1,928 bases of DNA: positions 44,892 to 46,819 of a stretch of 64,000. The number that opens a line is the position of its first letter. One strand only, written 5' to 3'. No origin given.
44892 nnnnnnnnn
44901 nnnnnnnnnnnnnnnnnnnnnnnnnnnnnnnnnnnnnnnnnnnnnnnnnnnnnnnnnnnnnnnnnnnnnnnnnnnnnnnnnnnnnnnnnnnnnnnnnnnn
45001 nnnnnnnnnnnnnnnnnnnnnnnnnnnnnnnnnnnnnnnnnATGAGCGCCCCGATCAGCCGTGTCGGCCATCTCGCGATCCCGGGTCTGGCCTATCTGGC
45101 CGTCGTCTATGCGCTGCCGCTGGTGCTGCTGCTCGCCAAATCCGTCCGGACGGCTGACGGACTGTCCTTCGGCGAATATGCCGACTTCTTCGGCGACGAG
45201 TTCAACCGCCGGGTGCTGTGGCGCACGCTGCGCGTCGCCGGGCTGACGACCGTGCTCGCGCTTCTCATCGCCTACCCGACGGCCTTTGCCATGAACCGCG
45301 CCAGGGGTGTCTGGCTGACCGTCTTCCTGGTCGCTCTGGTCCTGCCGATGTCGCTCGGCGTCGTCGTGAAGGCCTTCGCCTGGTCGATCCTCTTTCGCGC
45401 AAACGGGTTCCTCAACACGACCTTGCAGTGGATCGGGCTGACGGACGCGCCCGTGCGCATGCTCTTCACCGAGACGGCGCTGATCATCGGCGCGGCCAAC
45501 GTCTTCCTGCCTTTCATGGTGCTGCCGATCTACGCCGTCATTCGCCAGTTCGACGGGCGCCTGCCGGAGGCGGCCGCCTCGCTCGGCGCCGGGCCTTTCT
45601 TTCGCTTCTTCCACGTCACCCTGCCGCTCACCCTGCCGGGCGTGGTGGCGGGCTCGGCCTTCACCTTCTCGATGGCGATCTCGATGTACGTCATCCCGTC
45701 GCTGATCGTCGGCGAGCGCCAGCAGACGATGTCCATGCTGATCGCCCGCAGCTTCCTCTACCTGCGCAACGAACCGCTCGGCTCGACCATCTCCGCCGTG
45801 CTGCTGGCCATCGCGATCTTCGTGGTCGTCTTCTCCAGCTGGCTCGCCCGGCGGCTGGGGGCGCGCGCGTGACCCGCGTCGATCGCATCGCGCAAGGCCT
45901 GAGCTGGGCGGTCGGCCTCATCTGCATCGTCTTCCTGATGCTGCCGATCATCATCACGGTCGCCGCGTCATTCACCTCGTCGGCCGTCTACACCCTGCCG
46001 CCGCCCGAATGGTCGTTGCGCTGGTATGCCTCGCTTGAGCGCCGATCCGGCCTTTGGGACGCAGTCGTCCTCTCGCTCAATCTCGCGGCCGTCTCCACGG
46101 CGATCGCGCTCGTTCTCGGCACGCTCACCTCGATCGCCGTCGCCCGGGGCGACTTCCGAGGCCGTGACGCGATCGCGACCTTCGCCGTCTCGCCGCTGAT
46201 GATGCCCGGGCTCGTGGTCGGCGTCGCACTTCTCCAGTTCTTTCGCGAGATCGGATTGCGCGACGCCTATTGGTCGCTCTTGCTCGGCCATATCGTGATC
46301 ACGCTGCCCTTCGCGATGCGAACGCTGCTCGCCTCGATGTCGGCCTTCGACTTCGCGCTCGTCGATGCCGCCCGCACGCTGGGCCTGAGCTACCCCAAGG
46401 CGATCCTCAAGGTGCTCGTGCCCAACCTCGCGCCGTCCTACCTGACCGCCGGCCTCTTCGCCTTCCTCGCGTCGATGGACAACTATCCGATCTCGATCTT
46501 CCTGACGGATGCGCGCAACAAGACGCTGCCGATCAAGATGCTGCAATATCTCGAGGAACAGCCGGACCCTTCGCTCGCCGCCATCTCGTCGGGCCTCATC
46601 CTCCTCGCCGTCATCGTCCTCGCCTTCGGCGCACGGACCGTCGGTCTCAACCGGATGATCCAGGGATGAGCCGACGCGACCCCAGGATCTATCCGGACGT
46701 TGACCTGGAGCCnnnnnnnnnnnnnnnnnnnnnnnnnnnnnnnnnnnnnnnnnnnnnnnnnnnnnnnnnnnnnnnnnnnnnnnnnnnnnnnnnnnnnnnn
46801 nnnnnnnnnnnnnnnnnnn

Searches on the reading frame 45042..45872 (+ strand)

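Call 45: search_protein_families(library=ncbifam, proteins=[window:45042-45872:+], max_evalue=0.00001)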
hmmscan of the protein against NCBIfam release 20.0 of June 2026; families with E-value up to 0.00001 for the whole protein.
window:45042-45872:+ (276 aa): 21 families
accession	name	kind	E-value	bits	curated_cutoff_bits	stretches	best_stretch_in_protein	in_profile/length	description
NF007044.0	PRK09497.1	equivalog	5e-47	160.7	348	1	17-272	17-277/285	spermidine/putrescine ABC transporter permease PotB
NF007963.0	PRK10683.1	equivalog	3.1e-42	145.1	489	1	41-264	81-304/317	putrescine ABC transporter permease PotH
NF011624.0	PRK15050.1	equivalog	1.5e-25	89.9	247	1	10-265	26-282/297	2-aminoethylphosphonate ABC transporter permease subunit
TIGR03262.1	PhnU2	equivalog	6.2e-24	84.5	593.25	1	15-273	10-261/546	putative 2-aminoethylphosphonate ABC transporter permease subunit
NF043074.1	MMSYN1_0196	equivalog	1.2e-22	80.5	350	1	19-272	21-266/277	spermidine/putrescine ABC transporter permease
TIGR01581.1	Mo_ABC_porter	hypoth_equivalog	2.9e-21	76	210.3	1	53-262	17-222/225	ABC transporter permease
TIGR02141.1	modB_ABC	equivalog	3e-21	76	182.6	1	62-271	3-208/208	molybdate ABC transporter permease subunit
TIGR00969.1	3a0106s02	subfamily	1.1e-19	71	240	1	15-270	23-271/272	sulfate ABC transporter permease subunit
TIGR03226.1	PhnU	equivalog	4.4e-19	69.1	283.45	1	17-273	51-308/311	2-aminoethylphosphonate ABC transporter permease subunit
NF006939.0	PRK09421.1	equivalog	1.7e-17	63.6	262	1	59-274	12-226/230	molybdate ABC transporter permease subunit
TIGR02139.1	permease_CysT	equivalog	6.8e-16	58.6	246.1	1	16-265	13-255/265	sulfate ABC transporter permease subunit CysT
NF007047.0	PRK09500.1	equivalog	1.2e-14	54.6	326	1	18-271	10-254/257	spermidine/putrescine ABC transporter permease PotC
NF040839.1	tungstate_WtpB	equivalog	2.8e-12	46.8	340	1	24-269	18-248/251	tungstate ABC transporter permease WtpB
TIGR02140.1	permease_CysW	equivalog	1e-11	44.9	329.1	1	15-271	9-258/261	sulfate ABC transporter permease subunit CysW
NF006955.0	PRK09433.2-3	equivalog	1.4e-09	37.1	801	1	15-258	17-253/543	thiamine/thiamine pyrophosphate ABC transporter permease ThiP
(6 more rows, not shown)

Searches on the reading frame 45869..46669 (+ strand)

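Call 45: search_protein_families(library=ncbifam, proteins=[window:45869-46669:+], max_evalue=0.00001)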
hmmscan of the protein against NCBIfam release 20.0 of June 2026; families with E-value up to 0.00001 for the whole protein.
window:45869-46669:+ (266 aa): 20 families
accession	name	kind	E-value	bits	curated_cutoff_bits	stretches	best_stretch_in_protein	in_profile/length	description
NF007047.0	PRK09500.1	equivalog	3.8e-43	148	326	1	17-252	12-246/257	spermidine/putrescine ABC transporter permease PotC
NF007889.0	PRK10592.1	equivalog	2.5e-27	96.2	476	1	14-255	14-260/281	putrescine ABC transporter permease PotI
NF043073.1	MMSYN1_0195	equivalog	3.3e-27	95.1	1250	1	17-213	11-206/1021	spermidine/putrescine ABC transporter permease/substrate-binding protein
TIGR02141.1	modB_ABC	equivalog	3.8e-20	72.4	182.6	1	68-253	2-201/208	molybdate ABC transporter permease subunit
TIGR01581.1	Mo_ABC_porter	hypoth_equivalog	4.7e-17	62.2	210.3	1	63-252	20-222/225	ABC transporter permease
NF011624.0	PRK15050.1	equivalog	1.7e-16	60.2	247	1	19-240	35-267/297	2-aminoethylphosphonate ABC transporter permease subunit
TIGR00969.1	3a0106s02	subfamily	9.9e-16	58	240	1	12-252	17-264/272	sulfate ABC transporter permease subunit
TIGR03255.1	PhnV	equivalog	1.5e-15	57.6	358.7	1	15-252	19-257/270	2-aminoethylphosphonate ABC transport system, membrane component PhnV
TIGR03262.1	PhnU2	equivalog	9.1e-15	54.3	593.25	1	13-256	8-253/546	putative 2-aminoethylphosphonate ABC transporter permease subunit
NF006939.0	PRK09421.1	equivalog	1.7e-14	53.8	262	1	62-250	8-209/230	molybdate ABC transporter permease subunit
NF040839.1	tungstate_WtpB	equivalog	2.4e-13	50.3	340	1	15-252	9-242/251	tungstate ABC transporter permease WtpB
TIGR02139.1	permease_CysT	equivalog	2.6e-13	50.2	246.1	1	11-252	7-253/265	sulfate ABC transporter permease subunit CysT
TIGR02140.1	permease_CysW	equivalog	8.1e-12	45.2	329.1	1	18-252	12-250/261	sulfate ABC transporter permease subunit CysW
NF007044.0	PRK09497.1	equivalog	1.6e-10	40.9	348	1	136-253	152-271/285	spermidine/putrescine ABC transporter permease PotB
TIGR03226.1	PhnU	equivalog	4.8e-10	39.4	283.45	1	137-240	182-285/311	2-aminoethylphosphonate ABC transporter permease subunit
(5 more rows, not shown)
